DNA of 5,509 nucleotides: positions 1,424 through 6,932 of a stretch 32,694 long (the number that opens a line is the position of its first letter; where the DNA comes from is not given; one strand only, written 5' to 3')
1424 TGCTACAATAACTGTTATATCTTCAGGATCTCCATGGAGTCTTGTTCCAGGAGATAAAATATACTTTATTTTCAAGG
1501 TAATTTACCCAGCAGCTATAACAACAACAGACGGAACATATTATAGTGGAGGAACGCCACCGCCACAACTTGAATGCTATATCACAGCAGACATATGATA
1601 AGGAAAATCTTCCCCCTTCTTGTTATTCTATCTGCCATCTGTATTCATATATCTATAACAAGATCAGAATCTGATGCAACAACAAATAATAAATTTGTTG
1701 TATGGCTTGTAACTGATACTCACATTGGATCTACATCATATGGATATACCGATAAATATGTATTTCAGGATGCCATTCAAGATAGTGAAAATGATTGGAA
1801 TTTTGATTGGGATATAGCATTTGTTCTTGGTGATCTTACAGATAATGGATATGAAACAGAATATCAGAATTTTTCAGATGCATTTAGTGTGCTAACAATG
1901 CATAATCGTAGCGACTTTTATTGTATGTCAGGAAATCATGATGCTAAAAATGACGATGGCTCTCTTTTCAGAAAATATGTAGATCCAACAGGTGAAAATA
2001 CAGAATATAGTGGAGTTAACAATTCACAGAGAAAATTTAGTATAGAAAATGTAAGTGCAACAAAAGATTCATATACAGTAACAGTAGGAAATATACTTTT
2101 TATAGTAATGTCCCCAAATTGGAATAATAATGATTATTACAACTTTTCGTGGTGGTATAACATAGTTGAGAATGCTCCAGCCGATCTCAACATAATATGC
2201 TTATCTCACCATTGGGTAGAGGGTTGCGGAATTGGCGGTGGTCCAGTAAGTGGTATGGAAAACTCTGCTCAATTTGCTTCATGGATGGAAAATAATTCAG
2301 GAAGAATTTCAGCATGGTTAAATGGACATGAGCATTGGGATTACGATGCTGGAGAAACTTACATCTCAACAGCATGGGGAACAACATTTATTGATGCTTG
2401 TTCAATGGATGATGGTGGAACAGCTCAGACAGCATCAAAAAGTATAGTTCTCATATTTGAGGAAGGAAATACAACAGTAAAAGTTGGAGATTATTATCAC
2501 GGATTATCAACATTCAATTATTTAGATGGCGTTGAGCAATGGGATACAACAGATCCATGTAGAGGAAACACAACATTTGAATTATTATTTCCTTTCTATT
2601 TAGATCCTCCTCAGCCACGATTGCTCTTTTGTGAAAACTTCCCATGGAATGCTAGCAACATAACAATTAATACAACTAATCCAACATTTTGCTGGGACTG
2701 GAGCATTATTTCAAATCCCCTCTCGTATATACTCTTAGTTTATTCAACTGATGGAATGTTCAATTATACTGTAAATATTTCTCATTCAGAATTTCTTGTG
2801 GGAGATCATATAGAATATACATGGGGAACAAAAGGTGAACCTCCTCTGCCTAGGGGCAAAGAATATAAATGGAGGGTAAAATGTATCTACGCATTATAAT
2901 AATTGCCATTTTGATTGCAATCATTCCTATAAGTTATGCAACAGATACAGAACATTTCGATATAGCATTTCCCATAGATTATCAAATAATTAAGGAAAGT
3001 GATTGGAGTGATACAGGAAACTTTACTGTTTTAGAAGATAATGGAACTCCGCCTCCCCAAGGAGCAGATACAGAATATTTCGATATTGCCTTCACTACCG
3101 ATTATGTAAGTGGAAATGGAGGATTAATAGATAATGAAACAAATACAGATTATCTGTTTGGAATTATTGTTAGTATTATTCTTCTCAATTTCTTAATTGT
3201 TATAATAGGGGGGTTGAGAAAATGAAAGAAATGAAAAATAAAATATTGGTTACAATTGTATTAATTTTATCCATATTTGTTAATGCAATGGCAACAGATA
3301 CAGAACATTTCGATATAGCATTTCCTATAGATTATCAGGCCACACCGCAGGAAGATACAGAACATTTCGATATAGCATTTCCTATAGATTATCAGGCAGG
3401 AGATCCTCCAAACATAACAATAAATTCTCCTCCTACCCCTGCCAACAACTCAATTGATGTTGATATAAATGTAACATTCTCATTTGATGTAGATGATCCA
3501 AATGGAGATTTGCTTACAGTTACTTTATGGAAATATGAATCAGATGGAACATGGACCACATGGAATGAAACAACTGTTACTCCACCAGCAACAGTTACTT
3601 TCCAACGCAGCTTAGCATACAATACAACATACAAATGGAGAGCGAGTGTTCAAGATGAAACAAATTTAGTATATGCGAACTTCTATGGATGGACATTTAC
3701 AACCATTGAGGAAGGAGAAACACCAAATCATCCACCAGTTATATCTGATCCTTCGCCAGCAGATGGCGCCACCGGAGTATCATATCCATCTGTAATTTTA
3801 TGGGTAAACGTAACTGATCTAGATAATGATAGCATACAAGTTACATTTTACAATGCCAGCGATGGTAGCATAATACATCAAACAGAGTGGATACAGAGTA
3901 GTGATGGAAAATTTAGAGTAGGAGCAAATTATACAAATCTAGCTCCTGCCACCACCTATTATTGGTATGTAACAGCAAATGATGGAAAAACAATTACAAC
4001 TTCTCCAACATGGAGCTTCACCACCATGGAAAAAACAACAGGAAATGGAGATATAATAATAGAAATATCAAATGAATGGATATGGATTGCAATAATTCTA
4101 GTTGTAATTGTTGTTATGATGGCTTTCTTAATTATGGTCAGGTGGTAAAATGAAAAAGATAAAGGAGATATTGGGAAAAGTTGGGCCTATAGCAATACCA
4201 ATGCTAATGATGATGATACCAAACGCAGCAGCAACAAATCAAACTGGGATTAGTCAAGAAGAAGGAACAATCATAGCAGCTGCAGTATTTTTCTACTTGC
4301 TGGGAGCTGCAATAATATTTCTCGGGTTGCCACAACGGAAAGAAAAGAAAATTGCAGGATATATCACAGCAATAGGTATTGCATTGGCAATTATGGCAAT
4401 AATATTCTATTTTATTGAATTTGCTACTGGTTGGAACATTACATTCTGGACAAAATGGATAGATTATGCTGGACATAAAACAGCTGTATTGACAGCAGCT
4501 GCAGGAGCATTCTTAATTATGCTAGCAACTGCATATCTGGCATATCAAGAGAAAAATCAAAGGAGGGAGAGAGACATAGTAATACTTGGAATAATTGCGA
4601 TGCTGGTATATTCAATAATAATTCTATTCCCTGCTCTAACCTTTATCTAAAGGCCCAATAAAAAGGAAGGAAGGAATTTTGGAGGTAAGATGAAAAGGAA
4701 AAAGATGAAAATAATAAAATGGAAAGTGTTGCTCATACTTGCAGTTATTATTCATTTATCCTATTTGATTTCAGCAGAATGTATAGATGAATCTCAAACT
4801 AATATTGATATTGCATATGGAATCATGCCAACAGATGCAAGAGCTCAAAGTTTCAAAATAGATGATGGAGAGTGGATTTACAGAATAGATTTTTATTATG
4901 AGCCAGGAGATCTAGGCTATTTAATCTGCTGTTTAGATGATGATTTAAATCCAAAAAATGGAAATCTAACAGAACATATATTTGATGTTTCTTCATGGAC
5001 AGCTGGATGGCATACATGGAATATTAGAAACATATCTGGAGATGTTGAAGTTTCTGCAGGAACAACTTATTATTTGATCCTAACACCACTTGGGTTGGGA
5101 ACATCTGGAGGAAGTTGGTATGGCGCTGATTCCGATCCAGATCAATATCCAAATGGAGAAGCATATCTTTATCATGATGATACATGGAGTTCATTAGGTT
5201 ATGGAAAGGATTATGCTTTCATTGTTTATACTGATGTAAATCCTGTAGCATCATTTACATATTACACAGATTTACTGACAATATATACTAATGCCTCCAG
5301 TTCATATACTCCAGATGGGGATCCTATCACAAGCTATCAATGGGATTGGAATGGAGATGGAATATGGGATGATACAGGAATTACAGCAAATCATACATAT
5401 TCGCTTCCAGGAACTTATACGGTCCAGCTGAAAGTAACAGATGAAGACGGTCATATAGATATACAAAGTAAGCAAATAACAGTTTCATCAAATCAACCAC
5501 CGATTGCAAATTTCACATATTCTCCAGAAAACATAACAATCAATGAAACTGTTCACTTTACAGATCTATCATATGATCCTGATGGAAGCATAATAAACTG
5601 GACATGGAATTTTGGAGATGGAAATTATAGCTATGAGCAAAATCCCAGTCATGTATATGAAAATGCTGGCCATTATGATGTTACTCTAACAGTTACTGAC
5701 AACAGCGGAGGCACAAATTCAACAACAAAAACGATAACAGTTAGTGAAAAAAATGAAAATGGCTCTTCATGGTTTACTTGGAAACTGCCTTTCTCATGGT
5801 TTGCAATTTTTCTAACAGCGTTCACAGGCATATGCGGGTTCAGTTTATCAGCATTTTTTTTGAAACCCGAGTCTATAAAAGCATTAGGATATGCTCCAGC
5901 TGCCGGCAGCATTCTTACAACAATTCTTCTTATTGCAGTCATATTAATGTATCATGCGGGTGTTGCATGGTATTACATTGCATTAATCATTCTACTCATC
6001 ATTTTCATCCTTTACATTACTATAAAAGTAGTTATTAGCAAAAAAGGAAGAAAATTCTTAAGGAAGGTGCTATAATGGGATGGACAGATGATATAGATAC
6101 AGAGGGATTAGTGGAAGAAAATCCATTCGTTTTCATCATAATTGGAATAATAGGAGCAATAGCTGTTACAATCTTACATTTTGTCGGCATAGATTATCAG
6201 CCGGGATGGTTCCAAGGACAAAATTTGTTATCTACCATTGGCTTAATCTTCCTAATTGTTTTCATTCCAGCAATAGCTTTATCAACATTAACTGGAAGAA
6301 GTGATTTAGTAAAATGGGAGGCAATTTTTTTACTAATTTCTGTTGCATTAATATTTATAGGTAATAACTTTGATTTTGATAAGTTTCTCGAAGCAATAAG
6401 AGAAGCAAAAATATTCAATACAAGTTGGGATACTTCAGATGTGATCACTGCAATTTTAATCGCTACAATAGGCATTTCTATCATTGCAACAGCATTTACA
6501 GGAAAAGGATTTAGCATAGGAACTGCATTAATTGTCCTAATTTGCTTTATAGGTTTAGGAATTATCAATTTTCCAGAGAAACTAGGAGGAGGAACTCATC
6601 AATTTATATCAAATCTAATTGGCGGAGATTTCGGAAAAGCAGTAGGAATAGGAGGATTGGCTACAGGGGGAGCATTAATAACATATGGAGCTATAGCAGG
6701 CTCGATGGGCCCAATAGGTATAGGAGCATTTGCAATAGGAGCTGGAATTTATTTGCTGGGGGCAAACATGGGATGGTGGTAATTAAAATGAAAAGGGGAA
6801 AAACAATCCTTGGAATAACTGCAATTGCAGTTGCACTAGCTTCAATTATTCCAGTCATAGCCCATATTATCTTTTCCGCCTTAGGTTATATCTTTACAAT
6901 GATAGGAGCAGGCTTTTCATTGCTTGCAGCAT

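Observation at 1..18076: At least 18 kb integrated element at the 3' end of tRNA-Lys(CTT)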

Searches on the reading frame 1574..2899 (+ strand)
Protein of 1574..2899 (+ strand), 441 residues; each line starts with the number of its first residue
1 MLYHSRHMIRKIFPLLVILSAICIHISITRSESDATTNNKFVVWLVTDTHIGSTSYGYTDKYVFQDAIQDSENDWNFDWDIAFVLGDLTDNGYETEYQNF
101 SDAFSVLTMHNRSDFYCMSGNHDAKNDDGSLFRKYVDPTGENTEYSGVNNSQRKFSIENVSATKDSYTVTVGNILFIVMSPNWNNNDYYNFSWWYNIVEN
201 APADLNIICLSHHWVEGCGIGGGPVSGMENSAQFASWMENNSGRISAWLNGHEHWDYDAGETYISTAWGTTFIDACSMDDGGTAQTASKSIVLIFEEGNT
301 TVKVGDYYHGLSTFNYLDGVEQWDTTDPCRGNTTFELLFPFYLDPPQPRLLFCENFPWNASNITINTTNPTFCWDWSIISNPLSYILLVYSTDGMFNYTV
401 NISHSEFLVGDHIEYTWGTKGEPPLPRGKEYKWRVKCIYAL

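Call 8: search_protein_families(library=pfam, proteins=[window:1574-2899:+], max_evalue=0.01)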
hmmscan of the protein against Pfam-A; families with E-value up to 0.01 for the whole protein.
window:1574-2899:+ (441 aa): 1 family
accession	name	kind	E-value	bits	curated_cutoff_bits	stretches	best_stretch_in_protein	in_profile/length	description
PF00149.33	Metallophos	-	2.5e-10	41.5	21.5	1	43-255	3-190/191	Calcineurin-like phosphoesterase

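Call 69: search_protein_families(library=ncbifam, proteins=[window:1574-2899:+], max_evalue=0.001)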
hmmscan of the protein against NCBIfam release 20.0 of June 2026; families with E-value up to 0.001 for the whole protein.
window:1574-2899:+ (441 aa): 0 families

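Call 80: search_solved_structures(query=window:1574-2899:+, max_evalue=0.1)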
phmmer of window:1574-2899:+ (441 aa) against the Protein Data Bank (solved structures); distinct sequences matched with E-value up to 0.1: 0.

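Call 94: search_protein_families(library=phrogs, proteins=[window:1574-2899:+], max_evalue=0.01)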
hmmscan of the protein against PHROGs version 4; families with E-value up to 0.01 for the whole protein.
window:1574-2899:+ (441 aa): 0 families

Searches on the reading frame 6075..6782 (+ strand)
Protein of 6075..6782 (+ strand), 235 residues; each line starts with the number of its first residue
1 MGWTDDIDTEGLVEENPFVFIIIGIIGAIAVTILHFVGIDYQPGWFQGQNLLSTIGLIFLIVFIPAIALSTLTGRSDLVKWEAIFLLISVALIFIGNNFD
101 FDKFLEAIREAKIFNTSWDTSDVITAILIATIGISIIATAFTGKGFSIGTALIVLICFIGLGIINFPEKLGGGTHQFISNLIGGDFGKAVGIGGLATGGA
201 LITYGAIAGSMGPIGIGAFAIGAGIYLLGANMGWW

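Call 8: search_protein_families(library=pfam, proteins=[window:6075-6782:+], max_evalue=0.01)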
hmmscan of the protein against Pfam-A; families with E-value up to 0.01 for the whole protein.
window:6075-6782:+ (235 aa): 0 families

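Call 24: search_protein_families(library=phrogs, proteins=[window:6075-6782:+], max_evalue=0.01)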
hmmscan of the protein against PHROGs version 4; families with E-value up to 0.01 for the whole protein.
window:6075-6782:+ (235 aa): 0 families
